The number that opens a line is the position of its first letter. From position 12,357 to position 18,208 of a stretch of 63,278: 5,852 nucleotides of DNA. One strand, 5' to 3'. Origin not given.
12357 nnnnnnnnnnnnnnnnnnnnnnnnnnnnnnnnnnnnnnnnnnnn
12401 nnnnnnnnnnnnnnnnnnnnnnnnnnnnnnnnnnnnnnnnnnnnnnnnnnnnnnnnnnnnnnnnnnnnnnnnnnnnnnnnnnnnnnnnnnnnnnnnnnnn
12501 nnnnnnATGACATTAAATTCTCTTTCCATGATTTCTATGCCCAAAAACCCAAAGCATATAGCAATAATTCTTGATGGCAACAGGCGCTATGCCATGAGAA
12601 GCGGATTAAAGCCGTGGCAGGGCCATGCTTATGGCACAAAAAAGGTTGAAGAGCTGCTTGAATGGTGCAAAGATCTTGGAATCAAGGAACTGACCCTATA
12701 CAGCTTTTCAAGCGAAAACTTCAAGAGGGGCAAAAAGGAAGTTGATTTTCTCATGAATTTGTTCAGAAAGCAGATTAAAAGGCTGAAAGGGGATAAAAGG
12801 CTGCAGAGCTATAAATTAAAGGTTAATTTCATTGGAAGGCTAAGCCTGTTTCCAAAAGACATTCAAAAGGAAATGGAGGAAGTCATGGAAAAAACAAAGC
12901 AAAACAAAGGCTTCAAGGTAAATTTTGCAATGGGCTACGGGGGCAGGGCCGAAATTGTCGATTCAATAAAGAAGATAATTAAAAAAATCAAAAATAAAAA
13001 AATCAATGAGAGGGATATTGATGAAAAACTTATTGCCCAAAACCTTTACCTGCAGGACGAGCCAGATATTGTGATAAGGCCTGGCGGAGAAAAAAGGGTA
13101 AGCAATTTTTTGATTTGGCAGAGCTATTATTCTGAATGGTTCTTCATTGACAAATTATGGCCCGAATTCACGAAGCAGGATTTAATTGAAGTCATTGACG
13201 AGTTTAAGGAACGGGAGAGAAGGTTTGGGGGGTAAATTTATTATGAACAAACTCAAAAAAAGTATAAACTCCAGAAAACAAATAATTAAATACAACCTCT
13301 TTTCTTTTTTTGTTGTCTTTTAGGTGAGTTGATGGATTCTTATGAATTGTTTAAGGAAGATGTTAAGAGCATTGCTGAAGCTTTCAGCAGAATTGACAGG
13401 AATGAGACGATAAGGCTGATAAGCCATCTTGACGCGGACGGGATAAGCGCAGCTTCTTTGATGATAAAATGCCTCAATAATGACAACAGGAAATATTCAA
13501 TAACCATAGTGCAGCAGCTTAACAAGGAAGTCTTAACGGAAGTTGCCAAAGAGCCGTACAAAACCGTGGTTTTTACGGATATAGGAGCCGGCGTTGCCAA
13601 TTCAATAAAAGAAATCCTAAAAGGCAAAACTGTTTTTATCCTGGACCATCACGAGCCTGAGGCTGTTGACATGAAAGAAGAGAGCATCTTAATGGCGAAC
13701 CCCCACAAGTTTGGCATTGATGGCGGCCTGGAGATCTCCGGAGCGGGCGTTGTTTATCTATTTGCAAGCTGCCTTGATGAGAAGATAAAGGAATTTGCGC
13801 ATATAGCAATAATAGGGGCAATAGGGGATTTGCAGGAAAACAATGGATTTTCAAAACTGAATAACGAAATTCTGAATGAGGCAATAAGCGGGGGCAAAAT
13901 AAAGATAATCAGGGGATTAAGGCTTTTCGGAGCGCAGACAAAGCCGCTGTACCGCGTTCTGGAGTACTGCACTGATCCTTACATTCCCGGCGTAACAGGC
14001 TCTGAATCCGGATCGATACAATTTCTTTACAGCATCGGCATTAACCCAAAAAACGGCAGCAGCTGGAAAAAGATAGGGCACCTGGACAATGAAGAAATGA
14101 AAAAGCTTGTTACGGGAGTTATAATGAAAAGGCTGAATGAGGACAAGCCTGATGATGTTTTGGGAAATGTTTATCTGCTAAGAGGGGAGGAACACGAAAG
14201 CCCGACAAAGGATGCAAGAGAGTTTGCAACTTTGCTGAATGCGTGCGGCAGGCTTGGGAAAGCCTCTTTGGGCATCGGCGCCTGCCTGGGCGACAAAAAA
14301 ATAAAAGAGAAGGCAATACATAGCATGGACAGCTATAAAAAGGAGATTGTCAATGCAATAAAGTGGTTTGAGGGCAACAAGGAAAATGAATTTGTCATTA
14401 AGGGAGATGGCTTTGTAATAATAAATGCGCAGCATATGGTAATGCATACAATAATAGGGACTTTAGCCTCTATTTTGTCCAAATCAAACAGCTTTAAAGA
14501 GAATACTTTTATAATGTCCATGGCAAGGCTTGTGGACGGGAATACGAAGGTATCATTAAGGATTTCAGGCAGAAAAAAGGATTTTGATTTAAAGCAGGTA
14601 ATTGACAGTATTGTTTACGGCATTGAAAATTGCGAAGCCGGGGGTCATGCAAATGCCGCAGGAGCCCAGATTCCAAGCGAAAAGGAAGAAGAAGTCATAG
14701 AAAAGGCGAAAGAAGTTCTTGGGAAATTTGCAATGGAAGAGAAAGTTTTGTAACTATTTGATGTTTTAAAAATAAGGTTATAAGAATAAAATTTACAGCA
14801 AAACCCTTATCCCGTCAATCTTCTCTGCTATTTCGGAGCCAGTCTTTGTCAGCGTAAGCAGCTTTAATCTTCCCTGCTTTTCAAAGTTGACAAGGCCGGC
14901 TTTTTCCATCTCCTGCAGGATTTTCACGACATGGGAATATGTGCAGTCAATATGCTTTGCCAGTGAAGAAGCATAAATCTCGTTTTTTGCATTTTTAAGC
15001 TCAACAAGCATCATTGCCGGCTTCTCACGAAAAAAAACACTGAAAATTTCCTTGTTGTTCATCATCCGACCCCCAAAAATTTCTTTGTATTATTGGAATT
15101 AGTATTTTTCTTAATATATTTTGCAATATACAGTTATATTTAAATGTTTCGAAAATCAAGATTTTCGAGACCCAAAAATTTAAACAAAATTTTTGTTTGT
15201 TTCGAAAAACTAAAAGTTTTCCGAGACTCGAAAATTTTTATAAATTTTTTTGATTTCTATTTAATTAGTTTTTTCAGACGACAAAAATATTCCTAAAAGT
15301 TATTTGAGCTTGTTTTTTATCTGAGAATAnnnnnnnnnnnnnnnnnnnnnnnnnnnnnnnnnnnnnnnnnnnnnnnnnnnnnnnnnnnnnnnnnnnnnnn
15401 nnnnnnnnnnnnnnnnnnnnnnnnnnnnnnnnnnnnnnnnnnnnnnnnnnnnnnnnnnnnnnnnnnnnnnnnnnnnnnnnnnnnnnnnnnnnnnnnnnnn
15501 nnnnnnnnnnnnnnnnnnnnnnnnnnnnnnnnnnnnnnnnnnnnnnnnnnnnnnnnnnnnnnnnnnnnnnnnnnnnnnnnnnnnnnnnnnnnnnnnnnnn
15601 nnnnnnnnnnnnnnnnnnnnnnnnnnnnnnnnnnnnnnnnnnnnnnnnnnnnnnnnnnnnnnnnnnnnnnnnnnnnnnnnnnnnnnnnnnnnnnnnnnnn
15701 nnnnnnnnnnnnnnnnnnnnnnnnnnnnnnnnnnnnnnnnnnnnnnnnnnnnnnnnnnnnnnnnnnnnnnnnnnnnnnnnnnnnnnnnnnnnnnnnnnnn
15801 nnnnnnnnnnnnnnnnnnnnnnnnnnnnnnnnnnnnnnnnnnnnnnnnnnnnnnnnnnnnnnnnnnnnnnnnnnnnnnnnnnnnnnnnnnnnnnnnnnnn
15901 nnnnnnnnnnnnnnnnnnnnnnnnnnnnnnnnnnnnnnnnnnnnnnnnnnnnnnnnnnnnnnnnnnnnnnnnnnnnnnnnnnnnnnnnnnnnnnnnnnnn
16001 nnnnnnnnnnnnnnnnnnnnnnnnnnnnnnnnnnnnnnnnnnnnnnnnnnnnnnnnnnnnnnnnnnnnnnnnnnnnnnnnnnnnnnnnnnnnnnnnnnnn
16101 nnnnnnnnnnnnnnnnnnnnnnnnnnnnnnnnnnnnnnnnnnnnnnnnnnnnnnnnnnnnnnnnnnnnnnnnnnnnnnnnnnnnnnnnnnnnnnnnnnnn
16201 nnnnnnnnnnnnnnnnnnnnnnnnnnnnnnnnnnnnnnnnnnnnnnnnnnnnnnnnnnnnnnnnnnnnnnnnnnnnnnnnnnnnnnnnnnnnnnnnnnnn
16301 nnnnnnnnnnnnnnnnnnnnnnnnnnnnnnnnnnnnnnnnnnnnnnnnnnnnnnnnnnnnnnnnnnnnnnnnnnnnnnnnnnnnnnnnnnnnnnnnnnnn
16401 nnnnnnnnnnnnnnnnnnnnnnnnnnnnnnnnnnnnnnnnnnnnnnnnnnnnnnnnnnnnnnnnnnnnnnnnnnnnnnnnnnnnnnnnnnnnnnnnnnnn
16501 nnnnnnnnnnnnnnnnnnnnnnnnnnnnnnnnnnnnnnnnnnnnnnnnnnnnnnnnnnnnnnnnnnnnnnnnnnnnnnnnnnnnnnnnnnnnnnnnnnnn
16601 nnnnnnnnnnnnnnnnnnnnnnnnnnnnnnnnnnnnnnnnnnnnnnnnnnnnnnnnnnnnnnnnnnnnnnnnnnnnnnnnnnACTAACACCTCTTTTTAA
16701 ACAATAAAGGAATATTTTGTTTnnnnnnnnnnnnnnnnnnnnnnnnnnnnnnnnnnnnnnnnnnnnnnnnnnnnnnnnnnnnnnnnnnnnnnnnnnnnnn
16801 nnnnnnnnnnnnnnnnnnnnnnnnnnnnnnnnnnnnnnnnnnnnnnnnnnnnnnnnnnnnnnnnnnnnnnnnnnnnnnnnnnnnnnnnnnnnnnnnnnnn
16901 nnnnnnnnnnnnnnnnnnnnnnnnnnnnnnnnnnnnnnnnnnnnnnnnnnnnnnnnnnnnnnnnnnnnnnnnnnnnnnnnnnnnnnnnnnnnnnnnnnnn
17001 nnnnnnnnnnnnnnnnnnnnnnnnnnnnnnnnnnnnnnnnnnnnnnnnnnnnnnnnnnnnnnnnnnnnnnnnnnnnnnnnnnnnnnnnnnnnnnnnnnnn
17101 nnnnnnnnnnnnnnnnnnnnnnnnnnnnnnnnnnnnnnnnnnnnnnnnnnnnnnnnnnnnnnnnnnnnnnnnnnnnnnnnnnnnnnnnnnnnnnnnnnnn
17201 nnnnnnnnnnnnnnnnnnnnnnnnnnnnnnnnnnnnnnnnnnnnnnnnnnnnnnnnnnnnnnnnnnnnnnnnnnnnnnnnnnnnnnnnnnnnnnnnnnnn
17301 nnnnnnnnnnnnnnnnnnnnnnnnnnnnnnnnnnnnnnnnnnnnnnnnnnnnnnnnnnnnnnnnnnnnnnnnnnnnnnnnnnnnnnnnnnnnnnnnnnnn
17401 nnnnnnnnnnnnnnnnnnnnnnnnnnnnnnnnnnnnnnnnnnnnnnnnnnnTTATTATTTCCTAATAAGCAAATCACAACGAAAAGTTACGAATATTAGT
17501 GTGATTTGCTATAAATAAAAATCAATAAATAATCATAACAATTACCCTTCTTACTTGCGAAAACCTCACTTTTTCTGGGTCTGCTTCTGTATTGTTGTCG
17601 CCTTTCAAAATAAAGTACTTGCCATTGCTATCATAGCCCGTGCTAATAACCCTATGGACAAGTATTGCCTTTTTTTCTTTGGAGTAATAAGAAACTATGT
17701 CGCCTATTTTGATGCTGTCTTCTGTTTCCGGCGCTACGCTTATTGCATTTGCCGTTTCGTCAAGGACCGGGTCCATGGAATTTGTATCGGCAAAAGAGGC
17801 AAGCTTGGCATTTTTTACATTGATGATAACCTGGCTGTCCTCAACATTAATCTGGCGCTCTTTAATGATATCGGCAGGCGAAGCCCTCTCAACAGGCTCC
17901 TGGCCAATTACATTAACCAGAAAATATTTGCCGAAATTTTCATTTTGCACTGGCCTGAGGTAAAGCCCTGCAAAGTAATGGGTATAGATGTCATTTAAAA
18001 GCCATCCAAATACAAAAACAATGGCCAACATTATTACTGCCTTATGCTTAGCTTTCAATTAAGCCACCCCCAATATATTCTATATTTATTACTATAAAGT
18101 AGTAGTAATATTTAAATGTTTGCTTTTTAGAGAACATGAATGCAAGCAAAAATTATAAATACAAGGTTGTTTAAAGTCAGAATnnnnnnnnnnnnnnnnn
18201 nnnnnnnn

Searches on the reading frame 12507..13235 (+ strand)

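Call 62: search_protein_families(library=pfam, proteins=[window:12507-13235:+])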
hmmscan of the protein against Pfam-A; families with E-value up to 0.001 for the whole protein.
window:12507-13235:+ (242 aa): 1 family
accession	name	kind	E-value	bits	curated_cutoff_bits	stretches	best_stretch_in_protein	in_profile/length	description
PF01255.24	Prenyltransf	-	1.6e-78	263.6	27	1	21-241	1-219/219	Putative undecaprenyl diphosphate synthase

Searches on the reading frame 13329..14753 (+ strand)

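Call 62: search_protein_families(library=pfam, proteins=[window:13329-14753:+])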
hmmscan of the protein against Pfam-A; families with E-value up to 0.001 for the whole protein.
window:13329-14753:+ (474 aa): 3 families
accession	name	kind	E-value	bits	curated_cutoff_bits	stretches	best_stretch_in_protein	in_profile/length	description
PF21763.2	DHH_CID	-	1.1e-20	74.3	27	1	199-276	1-78/84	DHH-CID domain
PF02272.25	DHHA1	-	6.5e-10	39.8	25.9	1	375-465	17-101/102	DHHA1 domain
PF01368.27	DHH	-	1.7e-09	38.4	28.1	1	28-163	2-124/125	DHH family, N-terminal domain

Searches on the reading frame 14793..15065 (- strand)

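Call 63: search_protein_families(library=pfam, proteins=[window:14793-15065:-])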
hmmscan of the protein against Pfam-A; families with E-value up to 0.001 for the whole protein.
window:14793-15065:- (90 aa): 9 families
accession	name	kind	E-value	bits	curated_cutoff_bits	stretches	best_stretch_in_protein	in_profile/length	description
PF25212.1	HVO_A0114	-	1.1e-05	25.6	27.6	1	15-70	23-77/84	HVO_A0114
PF01047.28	MarR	-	2.3e-05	24.6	24.6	1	20-63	9-51/59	MarR family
PF10007.15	DUF2250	-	0.0001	22.8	24.4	1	17-68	10-61/93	Uncharacterized protein conserved in archaea (DUF2250)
PF02082.26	Rrf2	-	0.00026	21.6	30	1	18-62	12-56/132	Iron-dependent Transcriptional regulator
PF13463.12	HTH_27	-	0.00027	21.6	22.2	1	27-76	16-68/68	Winged helix DNA-binding domain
PF22665.2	DUF6293_C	-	0.00031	21.6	27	1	48-81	66-99/101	DUF6293 C-terminal winged helix domain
PF14277.12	DUF4364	-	0.00064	20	26.9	1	40-82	30-72/162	Domain of unknown function (DUF4364)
PF01978.25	TrmB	-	0.00072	19.8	25.6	0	30-65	23-58/68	Sugar-specific transcriptional regulator TrmB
PF13545.12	HTH_Crp_2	-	0.00091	19.6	27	0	33-70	26-62/70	Crp-like helix-turn-helix domain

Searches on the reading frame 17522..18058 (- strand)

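Call 54: search_protein_families(library=pfam, proteins=[window:17522-18058:-], max_evalue=0.001)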
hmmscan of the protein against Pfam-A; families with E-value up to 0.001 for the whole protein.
window:17522-18058:- (178 aa): 1 family
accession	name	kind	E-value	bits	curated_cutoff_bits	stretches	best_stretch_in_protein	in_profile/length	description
PF12671.13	Amidase_6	-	0.00036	21.1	23.2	1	85-156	74-143/163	Putative amidase domain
